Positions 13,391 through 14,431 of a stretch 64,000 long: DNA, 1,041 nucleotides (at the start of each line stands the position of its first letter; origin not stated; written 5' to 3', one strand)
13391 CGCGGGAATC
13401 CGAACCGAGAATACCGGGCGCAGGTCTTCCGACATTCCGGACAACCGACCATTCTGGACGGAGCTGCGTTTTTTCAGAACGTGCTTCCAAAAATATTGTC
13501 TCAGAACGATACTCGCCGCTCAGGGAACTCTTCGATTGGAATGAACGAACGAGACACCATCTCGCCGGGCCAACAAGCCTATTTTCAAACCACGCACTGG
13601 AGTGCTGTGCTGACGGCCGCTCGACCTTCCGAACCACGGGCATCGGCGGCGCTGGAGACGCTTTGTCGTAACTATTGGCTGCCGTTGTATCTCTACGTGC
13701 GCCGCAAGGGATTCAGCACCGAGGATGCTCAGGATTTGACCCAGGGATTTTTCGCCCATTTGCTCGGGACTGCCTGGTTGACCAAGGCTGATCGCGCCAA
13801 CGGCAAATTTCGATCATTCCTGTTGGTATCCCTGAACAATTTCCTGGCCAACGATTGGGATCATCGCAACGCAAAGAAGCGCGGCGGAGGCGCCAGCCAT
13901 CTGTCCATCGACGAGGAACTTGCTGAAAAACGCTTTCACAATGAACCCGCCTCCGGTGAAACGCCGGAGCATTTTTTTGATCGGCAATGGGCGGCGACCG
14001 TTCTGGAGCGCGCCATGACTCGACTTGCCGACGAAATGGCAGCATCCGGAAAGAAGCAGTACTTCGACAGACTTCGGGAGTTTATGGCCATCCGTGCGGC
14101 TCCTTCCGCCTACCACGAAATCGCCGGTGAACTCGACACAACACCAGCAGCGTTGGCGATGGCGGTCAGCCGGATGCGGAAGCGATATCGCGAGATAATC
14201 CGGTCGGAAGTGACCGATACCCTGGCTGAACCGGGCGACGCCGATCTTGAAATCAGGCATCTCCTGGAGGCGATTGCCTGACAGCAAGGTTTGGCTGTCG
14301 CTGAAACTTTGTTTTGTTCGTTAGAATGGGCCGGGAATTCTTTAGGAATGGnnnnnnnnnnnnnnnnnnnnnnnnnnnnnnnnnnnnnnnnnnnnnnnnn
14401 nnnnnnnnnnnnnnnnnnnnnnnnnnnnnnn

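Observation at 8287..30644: Co-directional 22-kb block: ECF sigma + three Ser/Thr kinases interleaved with mosaic membrane proteins built from shuffled modules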

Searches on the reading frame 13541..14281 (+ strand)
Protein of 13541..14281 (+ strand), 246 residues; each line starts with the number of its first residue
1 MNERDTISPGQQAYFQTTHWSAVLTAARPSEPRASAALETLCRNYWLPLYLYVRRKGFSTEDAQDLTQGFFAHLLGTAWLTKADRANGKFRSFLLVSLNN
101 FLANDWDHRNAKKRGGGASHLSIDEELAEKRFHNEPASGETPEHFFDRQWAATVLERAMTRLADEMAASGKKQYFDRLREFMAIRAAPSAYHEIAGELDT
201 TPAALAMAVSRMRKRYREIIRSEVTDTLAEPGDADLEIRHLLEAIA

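Call 13: find_homologous_proteins(query=window:13541-14278:+)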
Query seq(246 aa) (246 aa): 4662 proteins with E <= 0.001 among 6964 candidates; the best 120 are listed.
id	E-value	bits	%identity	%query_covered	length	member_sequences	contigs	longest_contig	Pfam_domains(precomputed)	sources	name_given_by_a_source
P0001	3.3e-160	549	100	100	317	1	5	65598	-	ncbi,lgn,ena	-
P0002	1.5e-100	353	69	94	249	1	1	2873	-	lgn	-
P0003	4.3e-93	329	64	94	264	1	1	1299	-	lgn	-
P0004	3.5e-91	323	61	100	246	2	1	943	PF04542.21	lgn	-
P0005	2.0e-90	320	59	99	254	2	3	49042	-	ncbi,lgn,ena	-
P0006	8.9e-75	269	55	97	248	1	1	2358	PF04542.21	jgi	jgi:RNA polymerase sigma-70 factor (ECF subfamily)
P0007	6.1e-73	263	52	100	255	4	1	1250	-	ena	-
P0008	1.3e-72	262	50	98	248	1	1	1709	PF07638.18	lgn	-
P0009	1.3e-72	262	56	93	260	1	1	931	-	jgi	jgi:RNA polymerase sigma factor (sigma-70 family)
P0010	2.2e-72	261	51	100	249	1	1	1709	-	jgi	jgi:DNA-directed RNA polymerase specialized sigma24 family protein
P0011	9.3e-72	259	52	98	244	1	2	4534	PF07638.18,PF08281.19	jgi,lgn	jgi:RNA polymerase sigma factor (sigma-70 family)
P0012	1.5e-71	259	51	100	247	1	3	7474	PF08281.19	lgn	-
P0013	1.6e-71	259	53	95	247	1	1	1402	PF08281.19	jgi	jgi:DNA-directed RNA polymerase specialized sigma24 family protein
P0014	2.6e-71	258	51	100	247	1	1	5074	PF08281.19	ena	-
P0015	3.2e-71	258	52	93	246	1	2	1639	-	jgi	-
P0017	1.2e-70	256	51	98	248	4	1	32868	PF04542.21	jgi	jgi:DNA-directed RNA polymerase specialized sigma24 family protein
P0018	1.4e-70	255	51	97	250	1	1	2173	PF04542.21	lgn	-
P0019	2.3e-70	255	51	100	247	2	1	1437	PF08281.19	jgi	-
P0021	3.1e-70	254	52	94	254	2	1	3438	PF07638.18,PF04542.21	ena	-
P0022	4.6e-70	254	51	100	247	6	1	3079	PF07638.18,PF08281.19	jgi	jgi:RNA polymerase sigma-70 factor (ECF subfamily)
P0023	5.2e-70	254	50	95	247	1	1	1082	PF07638.18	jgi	jgi:RNA polymerase sigma factor (sigma-70 family)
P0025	8.0e-70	253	51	96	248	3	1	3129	PF07638.18,PF08281.19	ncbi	-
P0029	2.0e-69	252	50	100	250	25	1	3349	PF04542.21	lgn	-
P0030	2.8e-69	251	50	95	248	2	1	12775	PF07638.18,PF04542.21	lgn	-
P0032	3.1e-69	251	51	99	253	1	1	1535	PF04542.21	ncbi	-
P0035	4.4e-69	251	51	98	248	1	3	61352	PF04542.21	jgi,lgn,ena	jgi:RNA polymerase sigma-70 factor (ECF subfamily)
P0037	5.6e-69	250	51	97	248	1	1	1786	PF04542.21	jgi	jgi:RNA polymerase sigma factor (sigma-70 family)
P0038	5.6e-69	250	50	100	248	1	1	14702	PF07638.18,PF08281.19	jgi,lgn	-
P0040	6.8e-69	250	51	95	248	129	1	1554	PF04542.21,PF08281.19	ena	-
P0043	8.1e-69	250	51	97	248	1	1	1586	PF04542.21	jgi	jgi:RNA polymerase sigma factor (sigma-70 family)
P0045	8.2e-69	250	50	96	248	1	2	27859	PF07638.18,PF04542.21,PF08281.19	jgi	jgi:RNA polymerase sigma factor (sigma-70 family)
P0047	9.1e-69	250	50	97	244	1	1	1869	PF04542.21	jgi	jgi:RNA polymerase sigma factor (sigma-70 family)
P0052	1.9e-68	248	49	98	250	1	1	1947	PF04542.21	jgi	jgi:RNA polymerase sigma factor (sigma-70 family)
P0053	1.9e-68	248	51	93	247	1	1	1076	PF07638.18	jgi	-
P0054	2.1e-68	248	50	95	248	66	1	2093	PF07638.18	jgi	-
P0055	2.1e-68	248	51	95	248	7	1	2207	PF04542.21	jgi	jgi:RNA polymerase sigma-70 factor (ECF subfamily)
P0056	2.3e-68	248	51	97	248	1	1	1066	PF04542.21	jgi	jgi:RNA polymerase sigma factor (sigma-70 family)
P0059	2.8e-68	248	49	95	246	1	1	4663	PF07638.18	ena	-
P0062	4.0e-68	247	51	97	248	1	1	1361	PF04542.21,PF08281.19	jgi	jgi:RNA polymerase sigma factor (sigma-70 family)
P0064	4.6e-68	247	49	99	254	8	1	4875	PF07638.18,PF04542.21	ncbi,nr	ncbi:MAG TPA: sigma-70 family RNA polymerase sigma factor [Verrucomicrobiae bacterium]|nr:sigma-70 f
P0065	5.9e-68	247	47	99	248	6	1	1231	PF04542.21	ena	-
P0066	6.2e-68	247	50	100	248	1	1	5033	PF07638.18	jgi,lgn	-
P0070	8.4e-68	246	50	94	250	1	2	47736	PF07638.18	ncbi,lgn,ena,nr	ncbi:MAG TPA: ECF-type sigma factor [Verrucomicrobiota bacterium]|nr:RNA polymerase subunit sigma-24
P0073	1.2e-67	246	50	99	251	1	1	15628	PF08281.19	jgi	jgi:RNA polymerase sigma-70 factor (ECF subfamily)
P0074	1.3e-67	246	50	94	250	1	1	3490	PF07638.18,PF04542.21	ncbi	-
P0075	1.3e-67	246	50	96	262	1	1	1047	PF07638.18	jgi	jgi:RNA polymerase sigma-70 factor (ECF subfamily)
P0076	1.4e-67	246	48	100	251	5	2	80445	PF04542.21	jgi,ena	jgi:RNA polymerase sigma-70 factor (ECF subfamily)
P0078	1.5e-67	245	47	100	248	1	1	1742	PF07638.18,PF04542.21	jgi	-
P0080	1.6e-67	245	48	100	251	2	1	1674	PF04542.21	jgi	jgi:RNA polymerase sigma-70 factor (ECF subfamily)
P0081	1.7e-67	245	50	94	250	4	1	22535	PF04542.21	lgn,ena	-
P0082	1.7e-67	245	49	94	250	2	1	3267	PF07638.18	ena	-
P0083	1.9e-67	245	51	96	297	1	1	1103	PF04542.21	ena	-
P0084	2.0e-67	245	50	97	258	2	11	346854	PF04542.21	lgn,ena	-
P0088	2.1e-67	245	51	94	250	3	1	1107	PF04542.21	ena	-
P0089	2.3e-67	245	48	96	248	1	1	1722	PF04542.21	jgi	jgi:RNA polymerase sigma-70 factor (ECF subfamily)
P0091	2.7e-67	245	47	97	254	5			PF07638.18,PF04542.21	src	-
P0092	2.8e-67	245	49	99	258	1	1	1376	PF04542.21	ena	-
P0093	2.9e-67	245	49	98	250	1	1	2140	PF04542.21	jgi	-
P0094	3.5e-67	244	47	94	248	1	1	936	PF04542.21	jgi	jgi:RNA polymerase sigma-70 factor (ECF subfamily)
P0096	3.8e-67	244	49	94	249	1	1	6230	PF04542.21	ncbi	-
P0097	4.3e-67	244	50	95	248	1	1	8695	PF07638.18,PF04542.21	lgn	-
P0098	4.5e-67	244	50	100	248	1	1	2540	PF04542.21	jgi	jgi:RNA polymerase sigma factor (sigma-70 family)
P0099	5.0e-67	244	48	97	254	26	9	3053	PF07638.18,PF04542.21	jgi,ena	-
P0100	6.0e-67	244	48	100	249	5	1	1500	PF07638.18,PF04542.21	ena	-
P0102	7.6e-67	243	47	100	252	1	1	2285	PF04542.21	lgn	-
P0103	7.9e-67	243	47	98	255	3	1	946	PF07638.18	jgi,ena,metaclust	metaclust:\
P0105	8.2e-67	243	51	95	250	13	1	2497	PF04542.21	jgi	-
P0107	9.4e-67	243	51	96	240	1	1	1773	PF04542.21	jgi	jgi:RNA polymerase sigma-70 factor (ECF subfamily)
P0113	1.4e-66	242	49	94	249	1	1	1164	PF07638.18,PF04542.21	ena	-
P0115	1.7e-66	242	47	100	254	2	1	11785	PF07638.18,PF04542.21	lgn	-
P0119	2.1e-66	242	47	100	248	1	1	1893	PF07638.18,PF04542.21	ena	-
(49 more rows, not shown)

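Call 14: find_encoding_contigs(protein=P0005, flank=10000, max_places=3)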
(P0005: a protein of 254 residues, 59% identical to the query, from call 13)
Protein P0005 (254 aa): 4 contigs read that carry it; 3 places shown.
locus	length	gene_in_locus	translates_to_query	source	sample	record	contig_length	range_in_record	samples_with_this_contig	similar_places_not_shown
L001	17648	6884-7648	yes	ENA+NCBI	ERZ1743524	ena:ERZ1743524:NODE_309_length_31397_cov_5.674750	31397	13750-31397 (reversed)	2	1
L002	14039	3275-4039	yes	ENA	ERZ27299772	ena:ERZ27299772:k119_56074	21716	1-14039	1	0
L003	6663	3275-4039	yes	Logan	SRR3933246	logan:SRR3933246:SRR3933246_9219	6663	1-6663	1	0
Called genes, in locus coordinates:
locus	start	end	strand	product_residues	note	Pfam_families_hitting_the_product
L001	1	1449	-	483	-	?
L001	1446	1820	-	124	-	PF03965:Penicillinase_R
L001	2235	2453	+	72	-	-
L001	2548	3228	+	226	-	-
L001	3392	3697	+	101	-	-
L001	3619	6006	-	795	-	PF00069:Pkinase, PF03109:ABC1 (faint), PF07714:PK_Tyr_Ser-Thr, PF14531:Kinase-like (faint), PF07719:TPR_2 (faint), PF13428:TPR_14 (faint), PF14559:TPR_19 (faint), PF13432:TPR_16 (faint), +2 more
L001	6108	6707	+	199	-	-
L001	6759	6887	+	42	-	-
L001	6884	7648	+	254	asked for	-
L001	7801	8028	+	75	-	-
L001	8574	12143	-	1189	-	PF05569:Peptidase_M56, PF02369:Big_1 (faint), PF13715:CarbopepD_reg_2 (faint), PF20598:DUF6795 (faint), PF13620:CarboxypepD_reg (weak)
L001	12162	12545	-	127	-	PF03965:Penicillinase_R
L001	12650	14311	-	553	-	PF00884:Sulfatase, PF01663:Phosphodiest (faint), PF16347:SGSH_C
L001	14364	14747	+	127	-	-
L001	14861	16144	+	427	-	PF02321:OEP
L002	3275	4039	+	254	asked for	-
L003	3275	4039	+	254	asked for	-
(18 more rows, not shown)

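Call 15: find_encoding_contigs(protein=P0001, flank=10000, max_places=5)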
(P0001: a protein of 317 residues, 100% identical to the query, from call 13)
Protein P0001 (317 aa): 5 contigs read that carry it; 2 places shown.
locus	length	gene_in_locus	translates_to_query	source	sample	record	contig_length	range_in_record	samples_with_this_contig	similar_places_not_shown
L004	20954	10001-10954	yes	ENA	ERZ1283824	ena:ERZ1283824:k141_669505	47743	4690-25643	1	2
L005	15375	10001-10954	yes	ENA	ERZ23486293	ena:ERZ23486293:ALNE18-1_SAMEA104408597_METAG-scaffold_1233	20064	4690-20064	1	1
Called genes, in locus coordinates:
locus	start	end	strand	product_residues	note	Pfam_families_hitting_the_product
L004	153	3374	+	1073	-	PF07635:PSCyt1, PF07583:PSCyt2, PF13385:Laminin_G_3, PF07587:PSD1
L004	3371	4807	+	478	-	PF07394:DUF1501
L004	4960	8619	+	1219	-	PF00498:FHA, PF16697:Yop-YscD_cpl, PF00069:Pkinase, PF07714:PK_Tyr_Ser-Thr, PF23381:Beta-prop_IFT122_1st, PF25174:Beta-prop_THOC3, PF24807:WD40_CDC20-Fz, PF25174:Beta-prop_THOC3, +21 more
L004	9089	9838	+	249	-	-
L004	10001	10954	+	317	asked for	-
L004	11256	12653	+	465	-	PF00069:Pkinase, PF03109:ABC1 (faint), PF07714:PK_Tyr_Ser-Thr, PF01636:APH (faint)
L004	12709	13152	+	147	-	-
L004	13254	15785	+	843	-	PF00069:Pkinase, PF03109:ABC1 (faint), PF07714:PK_Tyr_Ser-Thr, PF03781:FGE-sulfatase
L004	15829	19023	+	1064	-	PF13513:HEAT_EZ (faint), PF02985:HEAT (faint), PF13646:HEAT_2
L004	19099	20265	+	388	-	-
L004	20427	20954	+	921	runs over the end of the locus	PF13385:Laminin_G_3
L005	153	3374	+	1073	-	PF07635:PSCyt1, PF07583:PSCyt2, PF13385:Laminin_G_3, PF07587:PSD1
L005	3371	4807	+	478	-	PF07394:DUF1501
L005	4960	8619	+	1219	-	PF00498:FHA, PF16697:Yop-YscD_cpl, PF00069:Pkinase, PF07714:PK_Tyr_Ser-Thr, PF23381:Beta-prop_IFT122_1st, PF25174:Beta-prop_THOC3, PF24807:WD40_CDC20-Fz, PF25174:Beta-prop_THOC3, +21 more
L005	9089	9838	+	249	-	-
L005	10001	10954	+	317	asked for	-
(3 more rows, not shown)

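Call 41: find_related_loci(query=A5, collection=genome_contigs, flank=10000)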
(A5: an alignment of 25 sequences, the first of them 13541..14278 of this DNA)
Query A5 (246 aa) in genome_contigs; peptide patterns used: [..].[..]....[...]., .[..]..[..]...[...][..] (x = any residue, [..] = any of these).
600 stretches matched a pattern (row limit reached: there are more); 593 encode a relative of the query (tblastn E <= 1e-3); the best 80 are kept; 80 distinct loci.
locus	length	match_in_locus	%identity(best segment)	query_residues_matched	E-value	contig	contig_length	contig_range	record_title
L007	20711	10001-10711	51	9-245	2e-75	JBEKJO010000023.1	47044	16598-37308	MAG: Verrucomicrobiota bacterium isolate SPRUCE 325 SPRUCE_325_23, whole genome shotgun sequence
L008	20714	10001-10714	48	6-242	3e-73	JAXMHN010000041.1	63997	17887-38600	MAG: Verrucomicrobiota bacterium isolate STL-VER5 C3.50.fa-41, whole genome shotgun sequence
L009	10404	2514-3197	52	15-242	5e-72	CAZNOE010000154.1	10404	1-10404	MAG TPA_asm: uncultured Bifidobacteriaceae bacterium isolate SRP119689_co1_68 genome assembly, contig: NODE_9824_length_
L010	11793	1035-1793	48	1-245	7e-71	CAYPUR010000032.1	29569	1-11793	MAG TPA_asm: uncultured Verrucomicrobiota bacterium isolate SRP263991_co1_516 genome assembly, contig: NODE_1938_length_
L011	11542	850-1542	48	15-245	5e-70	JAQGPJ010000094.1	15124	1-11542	MAG: Verrucomicrobiales bacterium isolate RYN_636 scaffold_919047, whole genome shotgun sequence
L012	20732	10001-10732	45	2-245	1e-69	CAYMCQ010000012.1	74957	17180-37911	MAG TPA_asm: uncultured Verrucomicrobiota bacterium isolate SRP287453_co1_194 genome assembly, contig: NODE_471_length_7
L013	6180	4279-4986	46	8-246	2e-69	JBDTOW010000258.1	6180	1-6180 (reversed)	MAG: Verrucomicrobiota bacterium isolate cluster3_bin.183 NODE_68058_length_6180_cov_4.679510, whole genome shotgun sequ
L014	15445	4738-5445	49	10-246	4e-69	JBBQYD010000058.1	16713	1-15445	MAG: Verrucomicrobiota bacterium isolate Co_metawrap_2147 Cmw_2147_k141_29500099_length_16713_cov_9.0000, whole genome s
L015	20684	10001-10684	50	15-242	6e-69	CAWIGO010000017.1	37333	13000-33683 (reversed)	MAG: uncultured Verrucomicrobiae bacterium isolate MFD03726.bin.1.231 genome assembly, contig: contig_49654, whole genom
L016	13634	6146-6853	46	11-246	3e-68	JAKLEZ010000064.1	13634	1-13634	MAG: Planctomycetota bacterium isolate RA.bin145 RA.bin145_64, whole genome shotgun sequence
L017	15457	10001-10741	46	1-246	6e-68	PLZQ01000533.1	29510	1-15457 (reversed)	MAG: Limisphaerales bacterium isolate palsa_1440 73.20120700_P3D.123_contig_3851, whole genome shotgun sequence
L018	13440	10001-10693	46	15-245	4e-68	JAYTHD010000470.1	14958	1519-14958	MAG: Verrucomicrobiota bacterium isolate GFS_2489 GFS_2489_469, whole genome shotgun sequence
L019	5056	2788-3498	47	9-245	5e-68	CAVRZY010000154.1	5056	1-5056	MAG: uncultured Acidobacteriota bacterium isolate MFD04408.bin.3.357 genome assembly, contig: contig_127630, whole genom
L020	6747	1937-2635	46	14-246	6e-68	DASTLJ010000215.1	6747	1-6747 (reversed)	MAG TPA_asm: Verrucomicrobiia bacterium isolate SMAG_U2734 k141_1024152, whole genome shotgun sequence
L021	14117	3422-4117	47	15-246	3e-68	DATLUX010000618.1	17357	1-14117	MAG TPA_asm: Verrucomicrobiia bacterium isolate SMAG_U13177 k141_657273, whole genome shotgun sequence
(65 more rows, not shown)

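Call 70: search_protein_families(library=ncbifam, proteins=[window:13541-14278:+], max_evalue=1)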
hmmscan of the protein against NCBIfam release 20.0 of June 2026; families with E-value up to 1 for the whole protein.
window:13541-14278:+ (246 aa): 7 families
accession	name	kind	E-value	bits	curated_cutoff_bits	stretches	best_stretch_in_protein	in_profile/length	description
NF009166.1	PRK12513.1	equivalog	1.2e-06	28.4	206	1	35-165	21-142/193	RNA polymerase sigma factor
TIGR02985.1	Sig70_bacteroi1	subfamily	1.5e-05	25.3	126.4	1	38-168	3-121/162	RNA polymerase sigma-70 factor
TIGR02937.1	sigma70-ECF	superfamily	0.00099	18.8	42.9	1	37-216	2-161/165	sigma-70 family RNA polymerase sigma factor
NF058625.1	sigma_PG0214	equivalog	0.025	14.3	130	1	190-221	131-162/170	GFO_1088 family ECF-type sigma factor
TIGR02989.1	Sig-70_gvs1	subfamily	0.03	14.3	124.55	1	40-217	5-155/158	RNA polymerase sigma-70 factor, Rhodopirellula/Verrucomicrobium family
TIGR02952.1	Sig70_famx2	equivalog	0.041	13.8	206.45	1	34-106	9-78/170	ECF subfamily RNA polymerase sigma factor, BldN family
TIGR02950.1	SigM_subfam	subfamily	0.11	12.3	147.95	1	38-219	2-157/159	RNA polymerase sigma factor, SigM family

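Call 86: search_protein_families(library=padloc, proteins=[window:13541-14281:+], max_evalue=0.00001)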
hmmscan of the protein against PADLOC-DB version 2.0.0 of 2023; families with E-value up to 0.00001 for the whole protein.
window:13541-14281:+ (246 aa): 0 families

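Call 91: find_encoding_contigs(protein=P0002, flank=5000, max_places=3)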
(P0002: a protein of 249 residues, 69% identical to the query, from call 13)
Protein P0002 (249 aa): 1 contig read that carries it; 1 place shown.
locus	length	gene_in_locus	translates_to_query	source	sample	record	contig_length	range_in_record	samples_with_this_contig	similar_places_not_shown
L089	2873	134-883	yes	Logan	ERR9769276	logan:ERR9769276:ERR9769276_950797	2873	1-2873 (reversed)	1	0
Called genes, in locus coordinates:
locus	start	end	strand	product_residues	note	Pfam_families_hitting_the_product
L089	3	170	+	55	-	?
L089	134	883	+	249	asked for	-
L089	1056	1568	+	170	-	PF05360:YiaAB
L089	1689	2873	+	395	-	?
